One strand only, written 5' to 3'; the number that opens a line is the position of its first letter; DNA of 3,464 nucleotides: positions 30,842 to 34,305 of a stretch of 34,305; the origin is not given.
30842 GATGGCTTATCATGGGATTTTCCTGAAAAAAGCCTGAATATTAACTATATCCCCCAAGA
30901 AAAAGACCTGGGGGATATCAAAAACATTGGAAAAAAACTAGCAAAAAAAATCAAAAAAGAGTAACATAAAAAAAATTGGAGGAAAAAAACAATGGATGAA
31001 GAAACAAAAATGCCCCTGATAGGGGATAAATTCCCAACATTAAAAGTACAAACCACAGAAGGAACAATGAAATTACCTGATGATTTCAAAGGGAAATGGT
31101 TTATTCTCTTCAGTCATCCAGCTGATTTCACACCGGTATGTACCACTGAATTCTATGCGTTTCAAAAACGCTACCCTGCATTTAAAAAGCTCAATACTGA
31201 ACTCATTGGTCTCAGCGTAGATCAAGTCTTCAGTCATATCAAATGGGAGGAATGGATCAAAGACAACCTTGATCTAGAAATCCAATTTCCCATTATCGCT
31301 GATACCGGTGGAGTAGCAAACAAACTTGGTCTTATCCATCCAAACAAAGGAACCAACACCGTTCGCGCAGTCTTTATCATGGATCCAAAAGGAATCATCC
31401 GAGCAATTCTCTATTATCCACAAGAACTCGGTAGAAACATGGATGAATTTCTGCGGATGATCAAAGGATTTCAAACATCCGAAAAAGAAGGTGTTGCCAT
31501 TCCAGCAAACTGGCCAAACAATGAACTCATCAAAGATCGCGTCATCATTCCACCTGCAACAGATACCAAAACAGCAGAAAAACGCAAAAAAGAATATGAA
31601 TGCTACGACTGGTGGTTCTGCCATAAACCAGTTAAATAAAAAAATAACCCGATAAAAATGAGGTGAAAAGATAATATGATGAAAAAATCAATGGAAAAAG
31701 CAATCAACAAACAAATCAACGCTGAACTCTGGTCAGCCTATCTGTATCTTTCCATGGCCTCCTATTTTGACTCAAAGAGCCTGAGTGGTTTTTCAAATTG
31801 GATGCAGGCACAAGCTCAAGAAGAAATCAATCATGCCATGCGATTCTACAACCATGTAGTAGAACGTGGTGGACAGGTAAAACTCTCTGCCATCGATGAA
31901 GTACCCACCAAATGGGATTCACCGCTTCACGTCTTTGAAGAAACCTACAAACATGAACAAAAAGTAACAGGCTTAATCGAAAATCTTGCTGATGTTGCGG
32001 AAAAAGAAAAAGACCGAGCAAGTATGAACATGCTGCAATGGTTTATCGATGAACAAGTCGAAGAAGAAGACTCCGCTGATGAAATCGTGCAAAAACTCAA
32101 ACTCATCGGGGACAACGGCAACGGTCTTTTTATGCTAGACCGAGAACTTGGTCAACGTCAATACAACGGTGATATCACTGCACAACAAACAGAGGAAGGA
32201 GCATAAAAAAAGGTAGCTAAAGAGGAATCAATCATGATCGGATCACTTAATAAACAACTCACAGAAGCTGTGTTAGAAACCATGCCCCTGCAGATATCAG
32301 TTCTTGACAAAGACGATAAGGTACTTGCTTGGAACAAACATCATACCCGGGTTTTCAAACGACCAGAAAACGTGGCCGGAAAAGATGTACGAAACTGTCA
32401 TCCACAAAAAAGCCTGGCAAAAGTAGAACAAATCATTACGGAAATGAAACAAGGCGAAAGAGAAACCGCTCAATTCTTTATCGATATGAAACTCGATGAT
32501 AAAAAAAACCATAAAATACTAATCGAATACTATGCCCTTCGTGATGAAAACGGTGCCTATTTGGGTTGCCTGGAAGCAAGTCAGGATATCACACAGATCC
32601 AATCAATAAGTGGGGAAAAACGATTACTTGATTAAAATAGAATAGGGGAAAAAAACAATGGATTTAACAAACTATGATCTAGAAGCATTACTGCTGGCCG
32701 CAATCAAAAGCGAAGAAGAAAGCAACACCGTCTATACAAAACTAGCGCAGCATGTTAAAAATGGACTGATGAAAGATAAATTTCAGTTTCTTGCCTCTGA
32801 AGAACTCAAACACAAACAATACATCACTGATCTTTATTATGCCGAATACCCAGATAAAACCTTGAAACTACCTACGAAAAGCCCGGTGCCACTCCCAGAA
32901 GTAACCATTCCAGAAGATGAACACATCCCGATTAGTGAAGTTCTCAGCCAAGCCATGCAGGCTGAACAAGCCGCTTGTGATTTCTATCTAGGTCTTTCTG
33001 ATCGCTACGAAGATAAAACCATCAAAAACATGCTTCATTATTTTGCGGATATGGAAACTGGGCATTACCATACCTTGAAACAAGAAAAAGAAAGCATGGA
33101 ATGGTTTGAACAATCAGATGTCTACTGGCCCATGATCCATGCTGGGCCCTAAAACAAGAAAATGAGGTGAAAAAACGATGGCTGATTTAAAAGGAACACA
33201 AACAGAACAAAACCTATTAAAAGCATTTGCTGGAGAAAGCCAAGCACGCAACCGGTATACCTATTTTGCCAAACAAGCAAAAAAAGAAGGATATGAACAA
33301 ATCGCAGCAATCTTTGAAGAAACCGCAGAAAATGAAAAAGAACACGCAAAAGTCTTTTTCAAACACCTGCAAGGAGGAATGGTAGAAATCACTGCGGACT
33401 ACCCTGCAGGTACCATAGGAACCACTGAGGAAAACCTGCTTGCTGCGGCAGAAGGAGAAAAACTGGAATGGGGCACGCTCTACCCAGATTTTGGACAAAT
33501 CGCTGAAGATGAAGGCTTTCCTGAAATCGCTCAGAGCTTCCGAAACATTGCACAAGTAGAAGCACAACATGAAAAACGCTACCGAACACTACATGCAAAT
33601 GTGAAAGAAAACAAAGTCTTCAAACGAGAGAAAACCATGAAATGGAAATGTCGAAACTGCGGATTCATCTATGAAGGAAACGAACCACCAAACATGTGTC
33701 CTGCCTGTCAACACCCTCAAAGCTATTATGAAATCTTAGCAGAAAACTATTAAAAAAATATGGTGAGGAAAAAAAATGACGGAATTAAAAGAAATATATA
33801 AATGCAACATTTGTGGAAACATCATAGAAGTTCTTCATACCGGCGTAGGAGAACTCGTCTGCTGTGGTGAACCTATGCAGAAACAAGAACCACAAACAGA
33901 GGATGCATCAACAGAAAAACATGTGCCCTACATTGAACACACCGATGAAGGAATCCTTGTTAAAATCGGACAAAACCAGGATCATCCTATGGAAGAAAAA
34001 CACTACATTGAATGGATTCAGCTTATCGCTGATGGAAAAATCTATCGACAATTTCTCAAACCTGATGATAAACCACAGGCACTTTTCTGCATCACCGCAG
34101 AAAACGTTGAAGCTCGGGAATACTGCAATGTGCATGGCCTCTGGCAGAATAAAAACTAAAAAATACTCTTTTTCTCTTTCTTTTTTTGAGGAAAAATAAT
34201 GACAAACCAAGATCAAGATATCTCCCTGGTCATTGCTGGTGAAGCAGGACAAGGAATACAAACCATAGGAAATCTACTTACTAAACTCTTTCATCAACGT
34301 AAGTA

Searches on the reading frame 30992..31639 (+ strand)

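Call 6: search_protein_families(library=pfam, proteins=[window:30992-31639:+])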
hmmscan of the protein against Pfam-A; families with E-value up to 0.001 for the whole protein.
window:30992-31639:+ (215 aa): 3 families
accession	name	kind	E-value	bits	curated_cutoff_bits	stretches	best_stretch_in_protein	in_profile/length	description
PF00578.27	AhpC-TSA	-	8.2e-32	110.2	26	1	10-138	1-123/124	AhpC/TSA family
PF08534.16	Redoxin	-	7.3e-12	45.7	26.6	1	11-139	3-131/148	Redoxin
PF10417.14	1-cysPrx_C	-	1.6e-08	34.8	21.1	1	159-198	1-37/41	C-terminal domain of 1-Cys peroxiredoxin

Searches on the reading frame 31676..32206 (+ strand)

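Call 6: search_protein_families(library=pfam, proteins=[window:31676-32206:+])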
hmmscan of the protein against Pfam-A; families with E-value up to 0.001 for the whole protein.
window:31676-32206:+ (176 aa): 1 family
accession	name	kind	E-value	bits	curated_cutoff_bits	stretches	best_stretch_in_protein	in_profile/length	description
PF00210.30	Ferritin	-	3.6e-44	150.6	24.5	1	8-144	2-142/142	Ferritin-like domain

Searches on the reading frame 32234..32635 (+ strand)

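Call 6: search_protein_families(library=pfam, proteins=[window:32234-32635:+])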
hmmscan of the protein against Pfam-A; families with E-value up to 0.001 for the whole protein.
window:32234-32635:+ (133 aa): 5 families
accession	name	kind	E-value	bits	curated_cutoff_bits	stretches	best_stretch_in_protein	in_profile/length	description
PF13596.12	PAS_10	-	3.3e-22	79.6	22.1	1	12-120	3-106/106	PAS domain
PF08448.16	PAS_4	-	3.2e-09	37.4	23.1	1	15-121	2-107/110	PAS fold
PF13426.13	PAS_9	-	4.9e-07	30.4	27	1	23-121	6-103/103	PAS domain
PF12860.13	PAS_7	-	0.00022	21.8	27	1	14-49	1-36/115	PAS fold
PF00989.32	PAS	-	0.00047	20.6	22.6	1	10-109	3-103/113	PAS fold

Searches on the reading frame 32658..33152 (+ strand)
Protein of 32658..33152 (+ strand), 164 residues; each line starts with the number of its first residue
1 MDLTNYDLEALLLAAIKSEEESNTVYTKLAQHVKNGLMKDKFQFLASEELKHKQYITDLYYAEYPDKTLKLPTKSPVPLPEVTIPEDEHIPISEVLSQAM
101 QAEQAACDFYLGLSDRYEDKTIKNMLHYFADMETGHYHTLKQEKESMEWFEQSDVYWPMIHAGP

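Call 6: search_protein_families(library=pfam, proteins=[window:32658-33152:+])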
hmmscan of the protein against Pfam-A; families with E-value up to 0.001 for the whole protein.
window:32658-33152:+ (164 aa): 1 family
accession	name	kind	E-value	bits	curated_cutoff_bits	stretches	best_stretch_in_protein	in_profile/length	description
PF02915.23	Rubrerythrin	-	7.7e-17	62.4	22.8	1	11-143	2-136/137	Rubrerythrin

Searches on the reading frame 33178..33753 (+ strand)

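Call 6: search_protein_families(library=pfam, proteins=[window:33178-33753:+])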
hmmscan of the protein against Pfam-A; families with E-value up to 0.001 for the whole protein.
window:33178-33753:+ (191 aa): 4 families
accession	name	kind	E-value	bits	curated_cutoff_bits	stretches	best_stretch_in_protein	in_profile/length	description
PF02915.23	Rubrerythrin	-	2.6e-31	109.3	22.8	1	12-138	2-136/137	Rubrerythrin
PF21349.2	RUBY_RBDX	-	1.3e-13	50.6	26.5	1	156-185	1-30/30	Rubrerythrin, rubredoxin-like domain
PF00210.30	Ferritin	-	4.8e-07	30.2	24.5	1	12-142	3-139/142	Ferritin-like domain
PF23458.2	DUF7130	-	9.5e-06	25.9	35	1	131-182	29-81/89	Domain of unknown function (DUF7130)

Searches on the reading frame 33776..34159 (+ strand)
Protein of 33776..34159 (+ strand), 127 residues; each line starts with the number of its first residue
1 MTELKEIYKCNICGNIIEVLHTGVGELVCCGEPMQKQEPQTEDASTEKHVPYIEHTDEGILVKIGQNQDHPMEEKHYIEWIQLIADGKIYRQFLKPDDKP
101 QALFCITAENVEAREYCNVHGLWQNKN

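Call 6: search_protein_families(library=pfam, proteins=[window:33776-34159:+])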
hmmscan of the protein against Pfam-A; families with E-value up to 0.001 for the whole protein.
window:33776-34159:+ (127 aa): 2 families
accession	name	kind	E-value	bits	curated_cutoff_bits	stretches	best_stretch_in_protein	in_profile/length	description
PF01880.24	Desulfoferrodox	-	3e-20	73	22.2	1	42-125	2-97/98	Desulfoferrodoxin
PF06397.17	Desulfoferrod_N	-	1.6e-18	66.5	23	1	3-36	2-35/36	Desulfoferrodoxin, N-terminal domain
